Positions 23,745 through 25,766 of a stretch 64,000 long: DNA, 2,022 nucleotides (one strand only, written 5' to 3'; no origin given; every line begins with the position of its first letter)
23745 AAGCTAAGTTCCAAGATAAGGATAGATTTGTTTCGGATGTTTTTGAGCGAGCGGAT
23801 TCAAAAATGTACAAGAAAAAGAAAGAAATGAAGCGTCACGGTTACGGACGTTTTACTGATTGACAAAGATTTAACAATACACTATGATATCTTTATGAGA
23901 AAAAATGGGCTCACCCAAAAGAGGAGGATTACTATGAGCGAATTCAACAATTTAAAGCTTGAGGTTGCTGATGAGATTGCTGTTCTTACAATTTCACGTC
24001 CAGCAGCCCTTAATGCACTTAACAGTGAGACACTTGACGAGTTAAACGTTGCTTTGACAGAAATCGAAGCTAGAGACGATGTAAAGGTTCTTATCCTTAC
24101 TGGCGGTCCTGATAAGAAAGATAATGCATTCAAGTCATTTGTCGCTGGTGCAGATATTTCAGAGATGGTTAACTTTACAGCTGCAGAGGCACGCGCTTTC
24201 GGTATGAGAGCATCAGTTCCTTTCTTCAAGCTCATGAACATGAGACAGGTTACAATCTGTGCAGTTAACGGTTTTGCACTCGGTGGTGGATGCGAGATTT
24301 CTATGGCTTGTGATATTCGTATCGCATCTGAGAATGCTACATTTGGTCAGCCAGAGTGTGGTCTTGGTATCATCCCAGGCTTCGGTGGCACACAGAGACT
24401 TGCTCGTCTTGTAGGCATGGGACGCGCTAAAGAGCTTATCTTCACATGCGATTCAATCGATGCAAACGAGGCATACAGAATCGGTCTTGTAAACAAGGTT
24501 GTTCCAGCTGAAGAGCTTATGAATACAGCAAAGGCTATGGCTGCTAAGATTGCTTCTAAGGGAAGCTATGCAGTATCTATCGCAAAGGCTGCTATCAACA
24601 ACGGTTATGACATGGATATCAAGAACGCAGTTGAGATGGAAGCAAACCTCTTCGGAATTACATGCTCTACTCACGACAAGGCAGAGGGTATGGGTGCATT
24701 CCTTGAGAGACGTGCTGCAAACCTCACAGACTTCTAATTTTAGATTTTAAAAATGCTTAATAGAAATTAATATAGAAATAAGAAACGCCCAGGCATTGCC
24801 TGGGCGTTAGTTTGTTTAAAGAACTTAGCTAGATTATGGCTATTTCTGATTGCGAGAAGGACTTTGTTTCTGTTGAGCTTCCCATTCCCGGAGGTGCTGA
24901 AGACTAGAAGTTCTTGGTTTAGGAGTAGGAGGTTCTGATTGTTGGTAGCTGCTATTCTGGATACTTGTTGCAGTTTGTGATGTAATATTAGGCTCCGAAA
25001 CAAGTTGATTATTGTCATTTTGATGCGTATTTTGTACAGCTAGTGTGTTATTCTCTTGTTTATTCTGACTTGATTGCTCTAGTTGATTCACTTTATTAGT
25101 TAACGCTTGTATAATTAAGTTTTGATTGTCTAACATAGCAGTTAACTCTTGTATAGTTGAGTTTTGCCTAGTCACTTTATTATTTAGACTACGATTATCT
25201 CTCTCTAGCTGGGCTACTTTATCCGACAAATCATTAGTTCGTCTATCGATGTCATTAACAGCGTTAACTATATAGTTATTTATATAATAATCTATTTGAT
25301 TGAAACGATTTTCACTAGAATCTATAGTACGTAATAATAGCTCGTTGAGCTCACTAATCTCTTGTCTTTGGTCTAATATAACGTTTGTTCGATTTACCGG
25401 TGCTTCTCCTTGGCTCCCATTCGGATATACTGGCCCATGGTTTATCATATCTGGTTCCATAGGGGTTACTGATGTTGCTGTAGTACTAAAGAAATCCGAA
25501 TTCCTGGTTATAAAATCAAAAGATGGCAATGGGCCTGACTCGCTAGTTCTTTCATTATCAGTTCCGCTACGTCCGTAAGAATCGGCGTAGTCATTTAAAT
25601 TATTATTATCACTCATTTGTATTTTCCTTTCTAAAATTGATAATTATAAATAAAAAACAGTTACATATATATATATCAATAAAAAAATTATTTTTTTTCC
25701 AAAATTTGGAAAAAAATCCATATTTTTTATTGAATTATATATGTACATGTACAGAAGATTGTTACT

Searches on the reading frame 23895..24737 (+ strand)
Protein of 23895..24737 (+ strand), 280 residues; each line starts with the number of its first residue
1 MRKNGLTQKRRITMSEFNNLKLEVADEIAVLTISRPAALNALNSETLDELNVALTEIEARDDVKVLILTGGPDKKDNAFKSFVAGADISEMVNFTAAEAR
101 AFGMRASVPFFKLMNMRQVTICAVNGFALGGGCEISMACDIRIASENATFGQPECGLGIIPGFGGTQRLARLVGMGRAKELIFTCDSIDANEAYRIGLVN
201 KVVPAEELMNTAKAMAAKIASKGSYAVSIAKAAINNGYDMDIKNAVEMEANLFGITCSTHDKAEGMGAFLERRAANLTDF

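Call 83: list_cluster_members(proteins=[window:23895-24737:+, window:21269-23863:+, window:19318-20565:+, window:31978-34431:+, window:35453-36517:+, window:24840-25616:-, window:27299-27991:-, window:61062-63431:-, window:26537-27055:+, window:55197-57047:-])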
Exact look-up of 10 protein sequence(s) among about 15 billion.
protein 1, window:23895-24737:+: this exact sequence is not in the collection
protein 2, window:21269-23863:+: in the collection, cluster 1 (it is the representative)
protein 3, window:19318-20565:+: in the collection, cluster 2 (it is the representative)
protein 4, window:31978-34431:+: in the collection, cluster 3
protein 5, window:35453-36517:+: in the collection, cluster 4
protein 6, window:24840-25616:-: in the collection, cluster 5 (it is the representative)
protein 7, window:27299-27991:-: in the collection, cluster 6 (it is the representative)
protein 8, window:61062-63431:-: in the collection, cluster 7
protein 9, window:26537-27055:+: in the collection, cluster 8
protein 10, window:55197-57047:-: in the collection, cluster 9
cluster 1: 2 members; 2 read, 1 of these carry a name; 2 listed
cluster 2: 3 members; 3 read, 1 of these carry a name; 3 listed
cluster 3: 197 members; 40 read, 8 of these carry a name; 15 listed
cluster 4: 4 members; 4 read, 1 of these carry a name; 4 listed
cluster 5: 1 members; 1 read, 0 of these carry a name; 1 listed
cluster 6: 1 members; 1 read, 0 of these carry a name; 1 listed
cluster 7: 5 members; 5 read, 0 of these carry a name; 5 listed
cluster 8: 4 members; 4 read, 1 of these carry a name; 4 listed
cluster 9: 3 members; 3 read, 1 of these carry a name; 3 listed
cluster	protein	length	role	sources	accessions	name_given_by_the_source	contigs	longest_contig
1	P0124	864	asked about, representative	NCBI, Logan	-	-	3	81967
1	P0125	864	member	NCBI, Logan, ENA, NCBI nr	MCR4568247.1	MAG: GGDEF domain-containing protein [Pseudobutyrivibrio sp.] | GGDEF domain-containing protein [Pseudobutyrivibrio sp.]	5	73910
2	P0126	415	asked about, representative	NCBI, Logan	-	-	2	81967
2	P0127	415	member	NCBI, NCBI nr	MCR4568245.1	MAG: hypothetical protein K5769_09350 [Pseudobutyrivibrio sp.] | hypothetical protein [Pseudobutyrivibrio sp.]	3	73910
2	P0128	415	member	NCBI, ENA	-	-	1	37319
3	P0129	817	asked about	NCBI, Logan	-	-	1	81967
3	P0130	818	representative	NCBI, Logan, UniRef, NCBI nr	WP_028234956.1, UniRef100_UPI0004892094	glycogen/starch/alpha-glucan phosphorylase [Pseudobutyrivibrio sp. MD2005] | glycogen/starch/alpha-glucan phosphorylase n=1 Tax=Pseudobutyrivibrio sp. MD2005 ...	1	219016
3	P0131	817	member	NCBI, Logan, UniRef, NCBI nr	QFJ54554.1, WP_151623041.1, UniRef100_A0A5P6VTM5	glycogen/starch/alpha-glucan phosphorylase [Pseudobutyrivibrio xylanivorans] | Alpha-1,4 glucan phosphorylase n=1 Tax=Pseudobutyrivibrio xylanivorans TaxID=185007 ...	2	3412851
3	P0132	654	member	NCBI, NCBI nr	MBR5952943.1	MAG: glycogen/starch/alpha-glucan family phosphorylase, partial [Pseudobutyrivibrio sp.] | glycogen/starch/alpha-glucan family phosphorylase [Pseudobutyrivibrio sp.]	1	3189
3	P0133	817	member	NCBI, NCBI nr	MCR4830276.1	MAG: glycogen/starch/alpha-glucan phosphorylase [Pseudobutyrivibrio sp.] | glycogen/starch/alpha-glucan phosphorylase [Pseudobutyrivibrio sp.]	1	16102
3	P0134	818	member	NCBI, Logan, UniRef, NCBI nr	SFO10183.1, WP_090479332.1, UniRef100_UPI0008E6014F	starch phosphorylase [Pseudobutyrivibrio sp. JW11] | glycogen/starch/alpha-glucan phosphorylase n=1 Tax=Pseudobutyrivibrio sp. JW11 ... | glycogen/starch/alpha-glucan phosphorylase [Pseudobutyrivibrio sp. JW11]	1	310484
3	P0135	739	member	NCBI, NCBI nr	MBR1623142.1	MAG: glycogen/starch/alpha-glucan phosphorylase, partial [Pseudobutyrivibrio sp.] | glycogen/starch/alpha-glucan phosphorylase [Pseudobutyrivibrio sp.]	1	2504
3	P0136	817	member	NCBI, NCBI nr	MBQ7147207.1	MAG: glycogen/starch/alpha-glucan phosphorylase [Pseudobutyrivibrio sp.] | glycogen/starch/alpha-glucan phosphorylase [Pseudobutyrivibrio sp.]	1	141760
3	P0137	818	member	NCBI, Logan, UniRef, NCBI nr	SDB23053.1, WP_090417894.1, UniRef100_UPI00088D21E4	starch phosphorylase [Pseudobutyrivibrio sp. YE44] | glycogen/starch/alpha-glucan phosphorylase n=1 Tax=Pseudobutyrivibrio sp. YE44 ... | glycogen/starch/alpha-glucan phosphorylase [Pseudobutyrivibrio sp. YE44]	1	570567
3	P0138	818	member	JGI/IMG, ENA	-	-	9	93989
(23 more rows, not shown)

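Call 84: find_encoding_contigs(protein=P0131, flank=10000, max_places=1)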
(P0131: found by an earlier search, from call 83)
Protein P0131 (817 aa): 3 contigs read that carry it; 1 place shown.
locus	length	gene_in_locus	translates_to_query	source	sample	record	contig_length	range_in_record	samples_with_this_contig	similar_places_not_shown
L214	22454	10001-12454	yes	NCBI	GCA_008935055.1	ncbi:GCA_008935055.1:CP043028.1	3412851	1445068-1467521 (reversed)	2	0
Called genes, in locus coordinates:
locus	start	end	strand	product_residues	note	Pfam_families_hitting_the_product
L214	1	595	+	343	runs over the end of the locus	PF02016:Peptidase_S66, PF17676:Peptidase_S66C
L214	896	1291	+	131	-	PF12675:DUF3795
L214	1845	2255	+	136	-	PF01327:Pep_deformylase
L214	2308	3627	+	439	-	PF00328:His_Phos_2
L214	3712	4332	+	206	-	PF02734:Dak2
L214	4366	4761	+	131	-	PF03610:EIIA-man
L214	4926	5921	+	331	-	PF02733:Dak1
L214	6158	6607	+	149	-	PF13828:DUF4190 (weak)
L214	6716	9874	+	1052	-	PF00133:tRNA-synt_1, PF09334:tRNA-synt_1g (weak), PF08264:Anticodon_1, PF19302:DUF5915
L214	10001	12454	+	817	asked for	PF00343:Phosphorylase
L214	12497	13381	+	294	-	PF02517:Rce1-like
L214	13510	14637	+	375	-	PF26745:SPM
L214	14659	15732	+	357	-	PF00532:Peripla_BP_1 (weak), PF13407:Peripla_BP_4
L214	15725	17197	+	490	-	PF00672:HAMP, PF06580:His_kinase, PF02518:HATPase_c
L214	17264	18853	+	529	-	PF00072:Response_reg, PF17853:GGDEF_2 (weak), PF00165:HTH_AraC, PF12833:HTH_18, PF00165:HTH_AraC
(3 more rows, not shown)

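Call 85: find_encoding_contigs(protein=P0137, flank=10000, max_places=1)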
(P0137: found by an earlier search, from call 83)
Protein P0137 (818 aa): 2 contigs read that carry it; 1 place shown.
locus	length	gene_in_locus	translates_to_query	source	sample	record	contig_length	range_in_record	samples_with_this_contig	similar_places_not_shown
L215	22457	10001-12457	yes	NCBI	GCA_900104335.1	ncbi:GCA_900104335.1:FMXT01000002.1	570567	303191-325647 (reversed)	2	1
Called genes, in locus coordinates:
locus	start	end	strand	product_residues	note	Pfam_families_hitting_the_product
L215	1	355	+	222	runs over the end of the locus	PF19845:DUF6320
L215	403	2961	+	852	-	PF00563:EAL, PF00990:GGDEF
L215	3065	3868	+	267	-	PF00378:ECH_1, PF16113:ECH_2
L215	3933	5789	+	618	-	PF13240:Zn_Ribbon_1 (weak)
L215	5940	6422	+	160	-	PF13828:DUF4190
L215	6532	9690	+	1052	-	PF00133:tRNA-synt_1, PF09334:tRNA-synt_1g (weak), PF08264:Anticodon_1, PF19302:DUF5915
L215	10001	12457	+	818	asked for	PF00343:Phosphorylase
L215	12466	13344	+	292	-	PF02517:Rce1-like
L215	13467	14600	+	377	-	PF26745:SPM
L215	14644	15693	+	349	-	PF00532:Peripla_BP_1 (weak), PF13407:Peripla_BP_4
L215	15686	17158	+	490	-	PF05227:CHASE3 (faint), PF00672:HAMP, PF06580:His_kinase, PF02518:HATPase_c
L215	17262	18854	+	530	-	PF00072:Response_reg, PF00165:HTH_AraC, PF12833:HTH_18, PF00165:HTH_AraC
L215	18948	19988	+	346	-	PF13407:Peripla_BP_4, PF00532:Peripla_BP_1 (weak), PF13377:Peripla_BP_3 (weak)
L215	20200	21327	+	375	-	PF00532:Peripla_BP_1, PF13407:Peripla_BP_4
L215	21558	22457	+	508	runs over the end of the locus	PF00005:ABC_tran, PF13304:AAA_21 (faint), PF00005:ABC_tran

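Call 86: find_encoding_contigs(protein=P0134, flank=10000, max_places=1)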
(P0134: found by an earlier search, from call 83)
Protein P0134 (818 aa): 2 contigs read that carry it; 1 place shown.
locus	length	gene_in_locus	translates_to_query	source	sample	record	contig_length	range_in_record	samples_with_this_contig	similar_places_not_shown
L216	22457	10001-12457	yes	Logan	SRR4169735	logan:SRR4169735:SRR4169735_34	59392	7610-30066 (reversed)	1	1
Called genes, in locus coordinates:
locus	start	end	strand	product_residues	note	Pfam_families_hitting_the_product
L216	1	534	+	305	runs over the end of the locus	PF10340:Say1_Mug180, PF20434:BD-FAE, PF07859:Abhydrolase_3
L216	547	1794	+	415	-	PF07247:AATase (weak)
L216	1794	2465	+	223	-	PF19845:DUF6320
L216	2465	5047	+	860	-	PF00563:EAL, PF00990:GGDEF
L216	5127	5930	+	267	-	PF00378:ECH_1, PF16113:ECH_2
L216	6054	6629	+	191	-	-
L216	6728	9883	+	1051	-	PF00133:tRNA-synt_1, PF09334:tRNA-synt_1g (weak), PF08264:Anticodon_1, PF19302:DUF5915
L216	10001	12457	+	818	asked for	PF00343:Phosphorylase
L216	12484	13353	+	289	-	PF02517:Rce1-like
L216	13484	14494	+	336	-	PF26745:SPM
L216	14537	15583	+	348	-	PF00532:Peripla_BP_1, PF13407:Peripla_BP_4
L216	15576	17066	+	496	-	PF00672:HAMP, PF06580:His_kinase, PF02518:HATPase_c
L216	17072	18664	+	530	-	PF00072:Response_reg, PF17853:GGDEF_2 (weak), PF00165:HTH_AraC, PF12833:HTH_18, PF00165:HTH_AraC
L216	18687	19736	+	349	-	PF13407:Peripla_BP_4, PF00532:Peripla_BP_1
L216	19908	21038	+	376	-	PF00532:Peripla_BP_1 (weak), PF13407:Peripla_BP_4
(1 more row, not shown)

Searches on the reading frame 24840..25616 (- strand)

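Call 11: search_protein_families(library=pfam, proteins=[window:24840-25616:-], max_evalue=0.1)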
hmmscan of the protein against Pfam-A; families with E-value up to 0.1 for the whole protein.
window:24840-25616:- (258 aa): 3 families
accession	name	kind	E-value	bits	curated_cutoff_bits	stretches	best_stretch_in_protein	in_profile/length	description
PF08702.15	Fib_alpha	-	0.00044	20.9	29.9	1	84-184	34-133/143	Fibrinogen alpha/beta chain family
PF04513.17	Baculo_PEP_C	-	0.0094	16.5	38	1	67-192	9-131/140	Baculovirus polyhedron envelope protein, PEP, C terminus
PF10779.14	XhlA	-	0.031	14.9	34.7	1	117-161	3-47/67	Haemolysin XhlA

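Call 21: search_protein_families(library=phrogs, proteins=[window:24840-25616:-], max_evalue=0.01)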
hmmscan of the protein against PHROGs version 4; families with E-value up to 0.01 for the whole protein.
window:24840-25616:- (258 aa): 1 family
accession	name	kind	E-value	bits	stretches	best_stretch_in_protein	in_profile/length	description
phrog_4619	-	unknown function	0.0054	16.7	1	82-225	77-228/556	-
